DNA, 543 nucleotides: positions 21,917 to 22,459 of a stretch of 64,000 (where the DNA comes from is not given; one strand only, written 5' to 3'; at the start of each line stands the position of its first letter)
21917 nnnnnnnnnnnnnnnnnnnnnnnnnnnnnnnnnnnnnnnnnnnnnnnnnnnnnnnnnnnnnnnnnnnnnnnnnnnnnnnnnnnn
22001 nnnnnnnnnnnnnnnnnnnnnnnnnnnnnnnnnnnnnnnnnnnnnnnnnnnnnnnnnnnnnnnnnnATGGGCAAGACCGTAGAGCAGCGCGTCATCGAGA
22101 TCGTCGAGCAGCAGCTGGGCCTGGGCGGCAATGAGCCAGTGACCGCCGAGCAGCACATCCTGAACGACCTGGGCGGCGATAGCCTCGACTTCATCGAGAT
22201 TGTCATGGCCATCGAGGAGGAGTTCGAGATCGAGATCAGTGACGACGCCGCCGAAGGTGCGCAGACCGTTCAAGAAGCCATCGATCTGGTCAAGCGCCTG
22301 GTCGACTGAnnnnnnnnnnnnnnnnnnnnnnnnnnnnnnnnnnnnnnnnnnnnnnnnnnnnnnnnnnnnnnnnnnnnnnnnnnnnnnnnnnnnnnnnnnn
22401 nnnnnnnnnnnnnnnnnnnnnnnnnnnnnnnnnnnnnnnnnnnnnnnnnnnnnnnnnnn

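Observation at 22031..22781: Phage-encoded acyl carrier protein followed by a 4-TM membrane protein in a promoter/terminator-bracketed unit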

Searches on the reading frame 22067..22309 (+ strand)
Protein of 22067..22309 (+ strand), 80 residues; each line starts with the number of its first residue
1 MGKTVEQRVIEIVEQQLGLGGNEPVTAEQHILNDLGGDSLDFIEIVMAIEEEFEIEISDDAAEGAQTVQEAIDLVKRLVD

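Call 5: search_protein_families(library=pfam, proteins=[window:22067-22306:+], max_evalue=1)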
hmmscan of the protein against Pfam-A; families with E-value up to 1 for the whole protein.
window:22067-22306:+ (80 aa): 3 families
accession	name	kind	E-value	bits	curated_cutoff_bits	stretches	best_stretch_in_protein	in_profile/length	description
PF00550.31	PP-binding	-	7.6e-14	52.2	20.8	1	7-74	1-66/67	Phosphopantetheine attachment site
PF14573.12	PP-binding_2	-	4.9e-06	27.1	32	1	37-75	46-84/96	Acyl-carrier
PF23297.2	ACP_SdgA_C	-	0.075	13.6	27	1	5-76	11-80/95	Highly reducing polyketide synthase sdgA, C-terminal ACP domain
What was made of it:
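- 22067..22309 (+): AcpP-type acyl carrier protein, 80 aa, pI 4.05; predicted phosphopantetheine-attachment Ser39 at codon 22181-22183. Pfam PP-binding 7.6e-14, 52.2 bits against cut-off 20.8 (call 5).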

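Call 6: search_protein_families(library=phrogs, proteins=[window:22067-22306:+], max_evalue=0.1)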
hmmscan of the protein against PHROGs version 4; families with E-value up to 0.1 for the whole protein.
window:22067-22306:+ (80 aa): 5 families
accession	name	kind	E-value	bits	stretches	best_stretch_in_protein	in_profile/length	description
phrog_5934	-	moron, auxiliary metabolic gene and host takeover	3e-20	73.2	1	3-78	13-87/93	acyl carrier protein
phrog_18343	-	unknown function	1.9e-11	45.3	1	27-77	86-136/138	-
phrog_4154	-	moron, auxiliary metabolic gene and host takeover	8.3e-10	40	1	28-61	53-86/108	acyl carrier protein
phrog_27464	-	unknown function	5e-09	37.2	1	22-77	42-97/157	-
phrog_14581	-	unknown function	5.3e-08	33.8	1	32-76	36-80/85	-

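Call 11: find_homologous_proteins(query=window:22067-22306:+)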
Query window:22067-22306:+ (80 aa): 10 proteins with E <= 0.001 among 10 candidates.
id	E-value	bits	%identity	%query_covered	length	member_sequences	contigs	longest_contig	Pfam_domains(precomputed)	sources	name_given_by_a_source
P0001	5.7e-41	155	100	100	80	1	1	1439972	PF14573.12,PF00550.32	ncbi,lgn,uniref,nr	ncbi:acyl carrier protein [Microvirga lupini]|uniref:Acyl carrier protein n=1 Tax=Microvirga lupini 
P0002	6.8e-17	79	58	99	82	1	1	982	PF14573.12,PF00550.32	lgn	-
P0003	4.6e-16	76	57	96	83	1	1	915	PF00550.32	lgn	-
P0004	6.7e-16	76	63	94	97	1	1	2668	PF00550.32,PF23297.2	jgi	jgi:acyl carrier protein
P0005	7.9e-15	72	57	99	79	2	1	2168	PF14573.12,PF00550.32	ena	-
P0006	1.7e-14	71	57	96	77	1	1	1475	PF14573.12,PF00550.32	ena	-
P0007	2.8e-14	71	59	89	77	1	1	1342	PF14573.12,PF00550.32,PF23297.2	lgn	-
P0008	1.7e-13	68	58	93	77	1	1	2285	PF14573.12,PF00550.32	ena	-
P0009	4.0e-10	57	49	85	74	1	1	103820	PF14573.12,PF00550.32,PF23297.2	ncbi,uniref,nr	ncbi:acyl carrier protein [Haloplasma contractile]|uniref:Acyl carrier protein n=1 Tax=Haloplasma co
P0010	4.4e-8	51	49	81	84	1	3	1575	PF00550.32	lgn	-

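Call 14: find_encoding_contigs(protein=window:22067-22309:+, flank=10000, max_places=6)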
Protein window:22067-22309:+ (80 aa): 1 contig read that carries it; 1 place shown.
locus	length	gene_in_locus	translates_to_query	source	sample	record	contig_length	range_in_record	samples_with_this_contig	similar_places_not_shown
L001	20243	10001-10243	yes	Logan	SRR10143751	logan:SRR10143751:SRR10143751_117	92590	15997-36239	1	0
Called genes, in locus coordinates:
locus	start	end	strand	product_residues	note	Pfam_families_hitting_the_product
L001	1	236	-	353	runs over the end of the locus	-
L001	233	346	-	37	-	-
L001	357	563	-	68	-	-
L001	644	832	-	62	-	-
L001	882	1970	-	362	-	-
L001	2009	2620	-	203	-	-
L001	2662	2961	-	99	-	-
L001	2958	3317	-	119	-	-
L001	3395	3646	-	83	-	-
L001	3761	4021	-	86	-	-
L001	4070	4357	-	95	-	-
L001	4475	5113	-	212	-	-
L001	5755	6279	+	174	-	-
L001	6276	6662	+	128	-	-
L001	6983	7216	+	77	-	-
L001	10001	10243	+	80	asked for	PF14573:PP-binding_2 (weak), PF00550:PP-binding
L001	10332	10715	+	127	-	PF28015:LysA (weak)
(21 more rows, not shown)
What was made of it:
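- The gene lies about 4 kb into the rightward operon that starts at about 17.8 kb (call 14).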

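Call 16: search_dna_similar(query=window:22067-22306:+, collection=phages, mode=protein, max_rows=40, max_evalue=0.001)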
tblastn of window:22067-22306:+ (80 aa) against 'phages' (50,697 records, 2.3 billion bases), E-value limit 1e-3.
Records with a match: 1; places in all: 1; records where one place covers at least 80% of the query: 1.
Best place of each record, by identity: <60% 1.
By first word of the organism name: Burkholderia 1.
By host as written in the record: Burkholderia 1.
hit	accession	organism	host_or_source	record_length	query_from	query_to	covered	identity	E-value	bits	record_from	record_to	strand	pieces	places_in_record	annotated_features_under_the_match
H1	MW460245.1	Burkholderia phage BCSR5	Burkholderia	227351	6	79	93%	47.3%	3e-4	43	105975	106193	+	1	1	acyl carrier protein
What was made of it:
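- Closest known: Phage-encoded ACPs. Same: Best PHROG match 3e-20 (call 6), and a tblastn hit to the BCSR5 ACP (call 16).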

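Call 27: find_related_loci(query=window:22067-22306:+, collection=viral_contigs, flank=6000)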
Query window:22067-22306:+ (80 aa) in viral_contigs; peptide patterns used: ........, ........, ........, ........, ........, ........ (x = any residue, [..] = any of these).
70 stretches matched a pattern; 3 encode a relative of the query (tblastn E <= 1e-3); 3 distinct loci.
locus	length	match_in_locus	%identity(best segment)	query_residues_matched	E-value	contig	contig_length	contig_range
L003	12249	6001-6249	50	1-77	8e-18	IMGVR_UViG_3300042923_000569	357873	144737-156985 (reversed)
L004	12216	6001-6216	42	5-78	1e-12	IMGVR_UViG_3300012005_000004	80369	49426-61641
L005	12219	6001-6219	31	3-77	2e-8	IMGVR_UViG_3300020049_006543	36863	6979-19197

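Call 38: search_solved_structures(query=window:22067-22306:+, max_evalue=0.001, show_alignments=2)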
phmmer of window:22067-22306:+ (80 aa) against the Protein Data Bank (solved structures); distinct sequences matched with E-value up to 0.001: 107 (the best 60 are shown).
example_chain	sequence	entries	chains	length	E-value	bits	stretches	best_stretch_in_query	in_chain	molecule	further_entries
7pdi_A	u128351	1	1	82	9e-18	67.3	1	3-76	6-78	Acyl carrier protein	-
5vcb_f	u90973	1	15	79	6.1e-17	64.6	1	1-75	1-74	Acyl carrier protein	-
2k92_A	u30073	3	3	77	4.1e-16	62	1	4-75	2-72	Acyl carrier protein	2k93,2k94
6n3p_G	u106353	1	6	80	7.2e-16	61.2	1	3-75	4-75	Acyl carrier protein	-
1l0i_A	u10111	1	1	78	8.5e-16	61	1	3-75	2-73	Acyl carrier protein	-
1l0h_A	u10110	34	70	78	1e-15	60.8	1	3-75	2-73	ACYL CARRIER PROTEIN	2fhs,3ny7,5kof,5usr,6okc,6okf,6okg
4ihf_G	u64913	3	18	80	1e-15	60.8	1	3-75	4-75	Acyl carrier protein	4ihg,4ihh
9ka7_C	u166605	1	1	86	1.2e-15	60.6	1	4-75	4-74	Acyl carrier protein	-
1acp_A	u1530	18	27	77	1.3e-15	60.4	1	4-75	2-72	ACYL-CARRIER PROTEIN | Acyl carrier protein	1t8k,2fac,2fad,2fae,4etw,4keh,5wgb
6u0j_B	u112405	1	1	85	1.3e-15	60.4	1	3-75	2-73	Acyl carrier protein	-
6nzu_C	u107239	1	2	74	1.4e-15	60.3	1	3-75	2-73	Acyl carrier protein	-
3ejb_A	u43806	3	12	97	1.6e-15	60.2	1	3-75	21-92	Acyl carrier protein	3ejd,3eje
8tvt_C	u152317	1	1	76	1.6e-15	60.2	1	4-75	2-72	Acyl carrier protein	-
9ka6_C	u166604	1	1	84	2e-15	59.8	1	4-75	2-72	Acyl carrier protein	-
9mlw_C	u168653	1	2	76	2.4e-15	59.6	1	4-75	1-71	Acyl carrier protein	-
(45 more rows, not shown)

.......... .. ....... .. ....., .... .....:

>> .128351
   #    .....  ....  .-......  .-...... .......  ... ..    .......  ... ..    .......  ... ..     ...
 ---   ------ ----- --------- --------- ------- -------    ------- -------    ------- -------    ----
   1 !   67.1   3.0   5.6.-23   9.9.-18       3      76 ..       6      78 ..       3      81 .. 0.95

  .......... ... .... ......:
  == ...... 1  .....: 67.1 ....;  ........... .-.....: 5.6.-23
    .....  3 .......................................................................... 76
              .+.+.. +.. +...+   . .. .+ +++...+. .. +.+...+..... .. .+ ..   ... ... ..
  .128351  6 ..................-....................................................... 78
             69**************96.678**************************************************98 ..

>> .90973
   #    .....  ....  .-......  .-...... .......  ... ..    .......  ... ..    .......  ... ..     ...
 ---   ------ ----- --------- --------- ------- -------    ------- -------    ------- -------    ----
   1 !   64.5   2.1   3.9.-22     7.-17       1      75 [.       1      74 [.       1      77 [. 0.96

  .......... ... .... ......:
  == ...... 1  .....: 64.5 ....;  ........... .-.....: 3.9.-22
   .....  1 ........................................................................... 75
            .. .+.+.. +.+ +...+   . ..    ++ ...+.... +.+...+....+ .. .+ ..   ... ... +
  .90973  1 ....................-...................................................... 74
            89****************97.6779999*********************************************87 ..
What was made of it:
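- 22067..22309 (+): PDB AcpP chains down to 9e-18 (call 38).
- On Acyl carrier protein (PF00550 PP-binding; TIGR00517 AcpP type): D38-S39-L40 aligns with E. coli and P. putida D35-S36-L37 (call 38).
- Closest known: Housekeeping bacterial AcpP. Different: Loop I has a one-residue insertion, and the residue after DSLD is Phe where E. coli has Thr39 (call 38 alignment).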

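Call 39: search_protein_families(library=ncbifam, proteins=[window:22067-22306:+], max_evalue=0.01)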
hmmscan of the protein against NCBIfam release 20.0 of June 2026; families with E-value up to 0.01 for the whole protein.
window:22067-22306:+ (80 aa): 17 families
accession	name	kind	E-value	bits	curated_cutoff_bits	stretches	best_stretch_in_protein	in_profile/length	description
NF002149.0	PRK00982.1-3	equivalog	3.7e-24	84.5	106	1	3-76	2-74/78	acyl carrier protein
NF002148.0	PRK00982.1-2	subfamily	2.7e-23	81.6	71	1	4-76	4-75/79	acyl carrier protein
TIGR00517.1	acyl_carrier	equivalog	1.2e-22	79.6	70.45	1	4-76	3-74/77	acyl carrier protein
NF002151.0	PRK00982.1-5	equivalog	4.3e-20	71.6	92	1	5-76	4-74/78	acyl carrier protein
NF002150.0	PRK00982.1-4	subfamily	7.8e-18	64.5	66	1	6-76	7-76/80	acyl carrier protein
NF009104.0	PRK12449.1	equivalog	2.2e-12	46.7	70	1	5-77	6-78/80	acyl carrier protein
NF002147.0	PRK00982.1-1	equivalog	1.4e-11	44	84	1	8-77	11-79/83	acyl carrier protein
NF040636.1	AcpM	exception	1.9e-10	40.6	146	1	8-78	9-78/93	meromycolate extension acyl carrier protein AcpM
NF006031.0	PRK08172.1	equivalog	9.2e-10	39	76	1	4-78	4-77/82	acyl carrier protein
NF058660.1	cispen_ACP_AmcB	equivalog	5.2e-09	36.2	80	1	6-78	3-78/80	cispentacin biosynthesis acyl carrier protein AmcB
NF005079.0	PRK06508.1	equivalog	1.3e-08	35.1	83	1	8-58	7-56/93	acyl carrier protein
NF005480.0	PRK07081.1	equivalog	1.9e-05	24.5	72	1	11-61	7-57/83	acyl carrier protein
NF003757.0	PRK05350.1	equivalog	2.4e-05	24.4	65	1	5-79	7-80/83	acyl carrier protein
NF004533.0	PRK05883.1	equivalog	0.00013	21.7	72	1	3-69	22-87/100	acyl carrier protein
NF005502.0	PRK07117.1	equivalog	0.00019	21.6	79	1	28-76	28-76/82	acyl carrier protein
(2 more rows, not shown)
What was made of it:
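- Family hits in calls 5, 6, 38 and 39, with curated cut-offs exceeded.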

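Call 43: predict_structure(protein=window:22067-22306:+)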
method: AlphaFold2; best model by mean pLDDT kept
length: 80 residues; sequences in the alignment: 1
mean_pLDDT: 72.2   pTM: 0.56
mean pLDDT of the five models: 72.2, 71.0, 70.4, 61.1, 55.1
residues with pLDDT >= 90: 0; 70-90: 56; 50-70: 22; < 50: 2
segments of 3 or more residues with pLDDT < 50: none
pLDDT, mean of each block of 10 residues (from residue 1): 73 73 58 56 79 84 76 78
secondary structure, 60 per line:
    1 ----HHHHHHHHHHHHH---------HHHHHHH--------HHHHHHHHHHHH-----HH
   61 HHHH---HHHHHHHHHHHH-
elements in order: H5-17 H27-33 H42-53 H59-64 H68-79
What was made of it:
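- On Acyl carrier protein (PF00550 PP-binding; TIGR00517 AcpP type): Helix 42-53 starts right after it in the model (call 43).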

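Call 47: fold_search(model_id=the predicted structure, library=pdb)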
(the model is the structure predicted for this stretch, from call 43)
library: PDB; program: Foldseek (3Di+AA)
matches with E <= 10: 254; with E <= 0.001: 0
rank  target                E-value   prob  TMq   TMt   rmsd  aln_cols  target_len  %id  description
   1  6n3p_I                1.4e-03  1.00  0.65  0.68   3.0        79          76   46  Crosslinked AcpP=FabZ complex from E. coli Type II FAS (released 2019-03-13)
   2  9ka7_C                1.5e-03  1.00  0.69  0.71   3.0        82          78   44  Crystal structure of beta-ketoacyl-ACP synthase FabH C112Q in complex with malonyl-ACP from E. coli (released 2025-09-10)
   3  9ka6_C                1.6e-03  1.00  0.67  0.70   3.0        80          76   45  Crystal structure of beta-ketoacyl-ACP synthase FabH C112Q in complex with acyl-ACP from E. coli (released 2025-09-10)
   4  4ihf_I                1.8e-03  1.00  0.65  0.70   3.0        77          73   47  Chasing Acyl Carrier Protein Through a Catalytic Cycle of Lipid A Production (released 2013-11-13)
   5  3ejb_A                1.8e-03  1.00  0.68  0.69   3.9        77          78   48  Crystal Structure of P450BioI in complex with tetradecanoic acid ligated Acyl Carrier Protein (released 2008-10-07)
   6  4ihh_J                2.3e-03  1.00  0.69  0.72   3.0        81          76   44  Chasing Acyl Carrier Protein Through a Catalytic Cycle of Lipid A Production (released 2013-11-13)
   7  7e42_MODEL_1_A        2.6e-03  1.00  0.68  0.71   3.1        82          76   39  Solution strucutre of holo acyl carrier protein from Acinetobacter baumannii (released 2022-02-16)
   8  4ihf_G                2.8e-03  1.00  0.69  0.72   3.0        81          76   44  Chasing Acyl Carrier Protein Through a Catalytic Cycle of Lipid A Production (released 2013-11-13)
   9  2n57_MODEL_1_A        2.8e-03  1.00  0.70  0.72   3.2        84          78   39  NMR structure of Acyl carrier protein from Brucella melitensis (released 2015-07-22)
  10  4etw_B                2.8e-03  1.00  0.66  0.70   3.2        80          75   45  Structure of the Enzyme-ACP Substrate Gatekeeper Complex Required for Biotin Synthesis (released 2012-10-17)
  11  8pk8_C                3.0e-03  1.00  0.66  0.71   3.0        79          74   46  Structure of the human mitochondrial iron-sulfur cluster biosynthesis complex during persulfide transfer (persulfide o (released 2024-05-01)
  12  5usr_J                3.0e-03  1.00  0.66  0.70   5.0        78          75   45  Crystal structure of human NFS1-ISD11 in complex with E. coli acyl-carrier protein at 3.09 angstroms (released 2017-06-21)
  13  4ihg_G                3.2e-03  1.00  0.62  0.77   3.1        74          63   44  Chasing Acyl Carrier Protein Through a Catalytic Cycle of Lipid A Production (released 2013-11-13)
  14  7pdi                  3.2e-03  1.00  0.70  0.69   3.8        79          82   52  Crystal structure of the holo-acyl carrier protein (holo-AcpP) from Pseudomonas putida KT2440. Produced as an apo/holo m (released 2021-08-18)
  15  9gm6_D                3.2e-03  1.00  0.63  0.69   3.3        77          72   45  MukBEF in a nucleotide-bound state with open neck gate (heads core) (released 2025-03-26)
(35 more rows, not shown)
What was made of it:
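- On Acyl carrier protein (PF00550 PP-binding; TIGR00517 AcpP type): All top 20 Foldseek PDB matches but one (a mitochondrial ACP in an Fe-S cluster assembly complex) are bacterial AcpP chains, TM 0.62-0.70, probability 1.0 (calls 43, 47).
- Closest known: Housekeeping bacterial AcpP. Same: It scores above the equivalog cut-off (calls 38, 39, 47).
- Calls 43 and 47: four/five-helix model, and all top PDB matches are AcpP. It is closer to Pseudomonas AcpP (52% identity; 67 bits) than to an alphaproteobacterial AcpP (Brucella, 39%; 54 bits) (calls 38, 47).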

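Call 52: find_encoding_contigs(protein=P0004, flank=5000)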
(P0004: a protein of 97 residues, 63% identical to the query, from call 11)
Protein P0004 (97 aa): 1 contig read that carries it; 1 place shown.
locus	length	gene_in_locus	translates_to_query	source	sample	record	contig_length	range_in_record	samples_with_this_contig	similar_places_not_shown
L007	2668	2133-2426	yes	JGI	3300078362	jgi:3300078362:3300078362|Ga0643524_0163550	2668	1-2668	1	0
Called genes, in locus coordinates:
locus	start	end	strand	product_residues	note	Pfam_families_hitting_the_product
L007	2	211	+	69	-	?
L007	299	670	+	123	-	-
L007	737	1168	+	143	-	-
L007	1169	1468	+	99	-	PF24461:DUF7576 (faint)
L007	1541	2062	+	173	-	-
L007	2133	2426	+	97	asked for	PF23297:ACP_SdgA_C (weak), PF00550:PP-binding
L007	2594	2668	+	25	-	?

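Call 53: find_encoding_contigs(protein=P0005, flank=5000)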
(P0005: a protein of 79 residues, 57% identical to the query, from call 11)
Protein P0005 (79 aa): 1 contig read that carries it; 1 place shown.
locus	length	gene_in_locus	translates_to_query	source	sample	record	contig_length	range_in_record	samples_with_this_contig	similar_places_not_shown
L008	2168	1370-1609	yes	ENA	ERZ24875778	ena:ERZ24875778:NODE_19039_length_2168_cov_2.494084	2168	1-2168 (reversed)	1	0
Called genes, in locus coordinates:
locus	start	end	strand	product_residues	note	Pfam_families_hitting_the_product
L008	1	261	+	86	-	?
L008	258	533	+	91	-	-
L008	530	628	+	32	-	-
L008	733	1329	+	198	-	-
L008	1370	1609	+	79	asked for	PF14573:PP-binding_2 (weak), PF00550:PP-binding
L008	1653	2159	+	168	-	-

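Call 54: find_encoding_contigs(protein=P0002, flank=5000)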
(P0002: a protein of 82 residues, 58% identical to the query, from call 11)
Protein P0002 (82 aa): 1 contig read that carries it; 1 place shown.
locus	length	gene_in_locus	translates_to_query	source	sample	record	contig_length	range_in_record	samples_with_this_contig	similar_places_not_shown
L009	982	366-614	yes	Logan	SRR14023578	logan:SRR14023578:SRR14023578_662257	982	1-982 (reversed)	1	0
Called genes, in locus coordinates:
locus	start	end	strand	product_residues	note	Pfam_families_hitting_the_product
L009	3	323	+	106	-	?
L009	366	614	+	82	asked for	PF14573:PP-binding_2 (weak), PF00550:PP-binding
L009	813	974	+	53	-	-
